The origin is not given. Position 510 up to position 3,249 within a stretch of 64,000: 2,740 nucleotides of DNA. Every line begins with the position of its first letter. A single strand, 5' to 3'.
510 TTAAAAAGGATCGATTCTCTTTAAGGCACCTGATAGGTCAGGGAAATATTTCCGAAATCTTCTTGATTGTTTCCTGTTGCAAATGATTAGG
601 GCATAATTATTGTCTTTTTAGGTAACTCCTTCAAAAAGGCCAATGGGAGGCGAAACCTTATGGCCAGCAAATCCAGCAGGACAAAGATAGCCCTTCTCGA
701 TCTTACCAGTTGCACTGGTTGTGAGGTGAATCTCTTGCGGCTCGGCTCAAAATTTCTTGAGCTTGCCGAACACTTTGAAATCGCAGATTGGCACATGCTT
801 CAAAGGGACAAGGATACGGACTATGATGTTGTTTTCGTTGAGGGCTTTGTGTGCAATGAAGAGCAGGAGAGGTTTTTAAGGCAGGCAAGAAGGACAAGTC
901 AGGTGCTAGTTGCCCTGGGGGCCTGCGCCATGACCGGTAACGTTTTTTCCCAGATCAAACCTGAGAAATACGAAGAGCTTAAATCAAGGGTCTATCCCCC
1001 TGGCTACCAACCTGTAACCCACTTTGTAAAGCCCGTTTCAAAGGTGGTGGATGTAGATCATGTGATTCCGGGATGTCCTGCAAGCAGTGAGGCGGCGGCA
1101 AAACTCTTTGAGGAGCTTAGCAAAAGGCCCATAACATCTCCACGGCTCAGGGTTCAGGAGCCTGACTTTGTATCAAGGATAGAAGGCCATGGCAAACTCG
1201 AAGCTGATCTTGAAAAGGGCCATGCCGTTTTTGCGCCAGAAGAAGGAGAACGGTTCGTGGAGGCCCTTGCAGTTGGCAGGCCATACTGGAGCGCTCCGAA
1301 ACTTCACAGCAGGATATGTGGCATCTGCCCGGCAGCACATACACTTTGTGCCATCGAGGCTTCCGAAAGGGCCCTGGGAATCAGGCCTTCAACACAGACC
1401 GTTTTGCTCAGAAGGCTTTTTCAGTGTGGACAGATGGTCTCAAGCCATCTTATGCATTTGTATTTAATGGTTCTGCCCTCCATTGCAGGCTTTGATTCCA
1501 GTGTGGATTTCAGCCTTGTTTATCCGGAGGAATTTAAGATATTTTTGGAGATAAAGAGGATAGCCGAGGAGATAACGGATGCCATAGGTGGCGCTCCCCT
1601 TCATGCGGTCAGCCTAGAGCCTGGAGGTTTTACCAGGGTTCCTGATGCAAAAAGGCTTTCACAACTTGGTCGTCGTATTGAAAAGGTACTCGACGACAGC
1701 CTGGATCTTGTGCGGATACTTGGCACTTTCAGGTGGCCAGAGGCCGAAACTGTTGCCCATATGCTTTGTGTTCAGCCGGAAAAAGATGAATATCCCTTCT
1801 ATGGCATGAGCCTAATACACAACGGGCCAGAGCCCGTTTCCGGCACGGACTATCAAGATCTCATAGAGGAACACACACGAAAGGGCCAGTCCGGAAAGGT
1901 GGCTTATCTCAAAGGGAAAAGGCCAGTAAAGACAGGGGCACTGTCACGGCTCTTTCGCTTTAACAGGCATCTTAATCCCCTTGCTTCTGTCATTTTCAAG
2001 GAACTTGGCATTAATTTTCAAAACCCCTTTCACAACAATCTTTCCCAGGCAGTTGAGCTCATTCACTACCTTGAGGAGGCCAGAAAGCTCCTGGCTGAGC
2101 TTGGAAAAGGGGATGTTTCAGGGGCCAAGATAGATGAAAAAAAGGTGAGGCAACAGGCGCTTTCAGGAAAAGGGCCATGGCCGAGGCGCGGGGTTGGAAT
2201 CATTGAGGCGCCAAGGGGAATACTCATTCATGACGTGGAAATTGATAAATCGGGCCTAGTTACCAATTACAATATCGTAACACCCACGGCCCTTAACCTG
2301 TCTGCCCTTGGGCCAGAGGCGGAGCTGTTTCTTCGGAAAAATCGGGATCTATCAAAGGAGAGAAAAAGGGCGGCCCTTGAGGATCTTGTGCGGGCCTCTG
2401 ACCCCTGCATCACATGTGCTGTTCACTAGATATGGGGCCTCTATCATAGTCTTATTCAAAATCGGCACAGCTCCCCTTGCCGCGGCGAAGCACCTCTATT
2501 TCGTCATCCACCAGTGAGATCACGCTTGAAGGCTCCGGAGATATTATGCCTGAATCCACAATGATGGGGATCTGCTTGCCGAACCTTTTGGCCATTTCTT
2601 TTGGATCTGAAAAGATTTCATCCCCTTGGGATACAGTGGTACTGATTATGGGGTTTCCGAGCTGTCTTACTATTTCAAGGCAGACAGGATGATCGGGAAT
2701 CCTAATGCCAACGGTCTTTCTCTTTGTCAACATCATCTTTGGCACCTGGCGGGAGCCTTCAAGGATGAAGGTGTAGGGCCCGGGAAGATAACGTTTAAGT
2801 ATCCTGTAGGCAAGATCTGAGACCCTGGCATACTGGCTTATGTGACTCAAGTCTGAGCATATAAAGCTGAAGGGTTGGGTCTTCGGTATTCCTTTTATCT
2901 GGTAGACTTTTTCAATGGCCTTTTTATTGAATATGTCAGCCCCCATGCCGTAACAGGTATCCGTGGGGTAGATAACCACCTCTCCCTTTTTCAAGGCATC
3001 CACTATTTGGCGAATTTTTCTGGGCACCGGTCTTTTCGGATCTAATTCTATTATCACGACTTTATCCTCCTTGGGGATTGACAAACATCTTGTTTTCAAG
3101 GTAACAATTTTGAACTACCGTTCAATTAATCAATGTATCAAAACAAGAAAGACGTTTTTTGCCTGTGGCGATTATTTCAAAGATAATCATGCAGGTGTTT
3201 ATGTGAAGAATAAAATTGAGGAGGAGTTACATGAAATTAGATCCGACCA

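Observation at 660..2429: Single-polypeptide [NiFe]-hydrogenase: small-subunit module fused to a large subunit that lacks a C-terminal maturation peptide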

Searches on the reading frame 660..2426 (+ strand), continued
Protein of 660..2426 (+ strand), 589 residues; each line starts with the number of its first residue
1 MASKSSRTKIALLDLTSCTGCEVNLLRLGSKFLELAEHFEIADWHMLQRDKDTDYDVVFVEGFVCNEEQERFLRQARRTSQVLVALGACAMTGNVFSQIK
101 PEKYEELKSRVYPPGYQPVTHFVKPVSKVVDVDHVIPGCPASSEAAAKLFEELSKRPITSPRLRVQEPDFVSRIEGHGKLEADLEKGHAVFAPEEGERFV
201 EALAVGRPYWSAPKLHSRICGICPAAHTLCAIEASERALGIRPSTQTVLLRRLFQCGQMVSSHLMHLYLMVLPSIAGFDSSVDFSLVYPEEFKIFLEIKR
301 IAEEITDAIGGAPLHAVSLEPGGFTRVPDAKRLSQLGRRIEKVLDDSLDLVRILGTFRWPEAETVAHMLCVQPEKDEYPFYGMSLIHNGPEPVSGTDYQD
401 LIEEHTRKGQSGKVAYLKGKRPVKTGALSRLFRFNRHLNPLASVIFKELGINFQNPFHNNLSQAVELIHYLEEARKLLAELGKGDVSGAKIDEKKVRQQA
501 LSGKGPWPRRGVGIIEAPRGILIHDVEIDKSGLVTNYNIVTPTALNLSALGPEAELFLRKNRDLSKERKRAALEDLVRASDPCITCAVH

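Call 58: find_encoding_contigs(protein=P0058, flank=5000, max_places=2)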
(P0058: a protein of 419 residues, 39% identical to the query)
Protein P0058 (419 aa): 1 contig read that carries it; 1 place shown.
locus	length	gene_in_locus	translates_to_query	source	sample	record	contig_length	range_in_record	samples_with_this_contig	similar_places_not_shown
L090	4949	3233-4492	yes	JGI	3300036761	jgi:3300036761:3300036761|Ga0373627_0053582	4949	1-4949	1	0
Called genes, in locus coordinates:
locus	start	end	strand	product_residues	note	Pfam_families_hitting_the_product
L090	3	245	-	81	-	?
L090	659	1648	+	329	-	PF13534:Fer4_17 (faint), PF13746:Fer4_18 (faint), PF17179:Fer4_22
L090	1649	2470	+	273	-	PF00970:FAD_binding_6 (weak), PF00175:NAD_binding_1, PF10418:DHODB_Fe-S_bind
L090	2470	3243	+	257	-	PF01058:Oxidored_q6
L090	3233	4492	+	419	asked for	PF00374:NiFeSe_Hases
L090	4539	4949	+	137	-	?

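Call 59: find_encoding_contigs(protein=P0059, flank=5000, max_places=2)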
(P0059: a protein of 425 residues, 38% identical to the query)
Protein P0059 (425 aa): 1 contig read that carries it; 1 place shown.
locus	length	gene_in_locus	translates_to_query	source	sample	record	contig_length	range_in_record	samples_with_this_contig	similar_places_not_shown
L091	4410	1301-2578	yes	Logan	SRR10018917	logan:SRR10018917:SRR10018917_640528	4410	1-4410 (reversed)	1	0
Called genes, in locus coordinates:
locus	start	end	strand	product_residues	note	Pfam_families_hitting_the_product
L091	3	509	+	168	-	?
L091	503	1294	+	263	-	PF01058:Oxidored_q6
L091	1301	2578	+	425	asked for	PF00374:NiFeSe_Hases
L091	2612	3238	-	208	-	PF06197:DUF998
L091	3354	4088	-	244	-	PF19927:DUF6390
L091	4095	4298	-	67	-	PF01455:HupF_HypC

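Call 65: find_encoding_contigs(protein=window:660-2426:+, flank=3000, max_places=4)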
Protein window:660-2426:+ (589 aa): no gene with exactly this product is on record in the collection.

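Call 67: search_protein_families(library=pfam, proteins=[P0088, P0086, P0168, P0197, P0199, P0200, P0061], max_evalue=0.001)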
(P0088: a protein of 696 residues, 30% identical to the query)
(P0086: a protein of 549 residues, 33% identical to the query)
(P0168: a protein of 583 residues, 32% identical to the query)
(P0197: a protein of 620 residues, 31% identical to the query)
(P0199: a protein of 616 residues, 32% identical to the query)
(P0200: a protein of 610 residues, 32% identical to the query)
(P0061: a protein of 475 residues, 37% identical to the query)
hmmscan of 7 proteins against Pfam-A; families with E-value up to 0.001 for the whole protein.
P0088 (696 aa): 2 families
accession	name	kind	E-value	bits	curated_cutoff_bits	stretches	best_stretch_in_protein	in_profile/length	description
PF01058.29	Oxidored_q6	-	2.6e-21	76.1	27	1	13-153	1-125/128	NADH ubiquinone oxidoreductase, 20 Kd subunit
PF00374.24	NiFeSe_Hases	-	5.6e-17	62.3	25.8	1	310-379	3-72/508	Nickel-dependent hydrogenase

P0086 (549 aa): 2 families
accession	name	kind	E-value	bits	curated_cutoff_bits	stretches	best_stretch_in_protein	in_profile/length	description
PF00374.24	NiFeSe_Hases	-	1.6e-33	116.9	25.8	2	40-130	1-91/508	Nickel-dependent hydrogenase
PF02663.19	FmdE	-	1.1e-05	26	22.9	1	434-543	2-132/133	FmdE, Molybdenum formylmethanofuran dehydrogenase operon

P0168 (583 aa): 2 families
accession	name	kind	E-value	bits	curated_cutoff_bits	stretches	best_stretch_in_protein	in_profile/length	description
PF00374.24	NiFeSe_Hases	-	6.1e-33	115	25.8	2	39-125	1-87/508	Nickel-dependent hydrogenase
PF01750.23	HycI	-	2.6e-06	27.7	23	1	475-576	16-125/130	Hydrogenase maturation protease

P0197 (620 aa): 2 families
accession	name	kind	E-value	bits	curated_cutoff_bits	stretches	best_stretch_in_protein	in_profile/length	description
PF00374.24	NiFeSe_Hases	-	4.5e-22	79.1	25.8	2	43-133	1-91/508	Nickel-dependent hydrogenase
PF01750.23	HycI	-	1.5e-07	31.7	23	1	517-610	34-129/130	Hydrogenase maturation protease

P0199 (616 aa): 2 families
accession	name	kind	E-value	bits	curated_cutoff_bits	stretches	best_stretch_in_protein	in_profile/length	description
PF00374.24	NiFeSe_Hases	-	4.2e-29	102.3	25.8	2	38-122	1-85/508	Nickel-dependent hydrogenase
PF01750.23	HycI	-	8.7e-06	26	23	1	528-609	35-124/130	Hydrogenase maturation protease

P0200 (610 aa): 1 family
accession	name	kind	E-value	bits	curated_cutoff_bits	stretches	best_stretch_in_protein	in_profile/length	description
PF00374.24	NiFeSe_Hases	-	1.7e-27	97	25.8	2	44-130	1-87/508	Nickel-dependent hydrogenase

P0061 (475 aa): 2 families
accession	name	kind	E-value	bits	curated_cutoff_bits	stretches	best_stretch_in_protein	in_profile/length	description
PF01058.29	Oxidored_q6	-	1.8e-21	76.7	27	1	12-144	1-125/128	NADH ubiquinone oxidoreductase, 20 Kd subunit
PF00374.24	NiFeSe_Hases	-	5.8e-18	65.6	25.8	1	243-328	1-86/508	Nickel-dependent hydrogenase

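Call 73: find_related_loci(query=A1, collection=metagenome_contigs, flank=8000)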
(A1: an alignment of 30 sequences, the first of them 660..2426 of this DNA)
Query A1 (589 aa) in metagenome_contigs; peptide patterns used: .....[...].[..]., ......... (x = any residue, [..] = any of these).
600 stretches matched a pattern (row limit reached: there are more); 595 encode a relative of the query (tblastn E <= 1e-3); the best 80 are kept; 80 distinct loci.
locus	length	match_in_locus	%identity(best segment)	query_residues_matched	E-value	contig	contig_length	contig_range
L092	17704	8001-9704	39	2-589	5e-141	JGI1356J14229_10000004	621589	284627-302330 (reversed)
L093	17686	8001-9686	38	7-589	3e-140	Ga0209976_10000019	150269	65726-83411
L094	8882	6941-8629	40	6-589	6e-140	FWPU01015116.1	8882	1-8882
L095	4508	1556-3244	39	6-589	2e-135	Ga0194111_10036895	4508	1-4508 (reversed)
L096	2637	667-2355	39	6-589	2e-136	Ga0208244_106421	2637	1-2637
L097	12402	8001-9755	37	1-589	4e-121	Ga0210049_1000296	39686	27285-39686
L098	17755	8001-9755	37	1-589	4e-121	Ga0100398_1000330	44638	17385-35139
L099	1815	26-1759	35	5-589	1e-110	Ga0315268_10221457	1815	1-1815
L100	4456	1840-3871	37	1-589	6e-90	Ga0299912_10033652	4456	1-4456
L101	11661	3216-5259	35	6-589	4e-83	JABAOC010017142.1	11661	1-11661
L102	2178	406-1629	34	169-589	5e-85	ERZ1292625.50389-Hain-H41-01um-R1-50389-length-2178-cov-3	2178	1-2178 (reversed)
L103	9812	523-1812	36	169-589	8e-79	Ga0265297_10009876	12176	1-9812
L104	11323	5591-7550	35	7-589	3e-78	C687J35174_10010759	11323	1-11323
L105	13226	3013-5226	37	5-589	6e-77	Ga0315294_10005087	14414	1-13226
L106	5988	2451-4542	34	1-589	8e-77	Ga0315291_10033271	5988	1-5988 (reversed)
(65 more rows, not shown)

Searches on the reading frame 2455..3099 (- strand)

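Call 36: search_protein_families(library=pfam, proteins=[window:2455-3099:-], max_evalue=0.00001)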
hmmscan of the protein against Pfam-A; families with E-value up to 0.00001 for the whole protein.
window:2455-3099:- (215 aa): 1 family
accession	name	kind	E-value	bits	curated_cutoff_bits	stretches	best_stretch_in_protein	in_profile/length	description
PF01300.24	Sua5_yciO_yrdC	-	4e-55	186.5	25.1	1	35-207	2-178/178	Telomere recombination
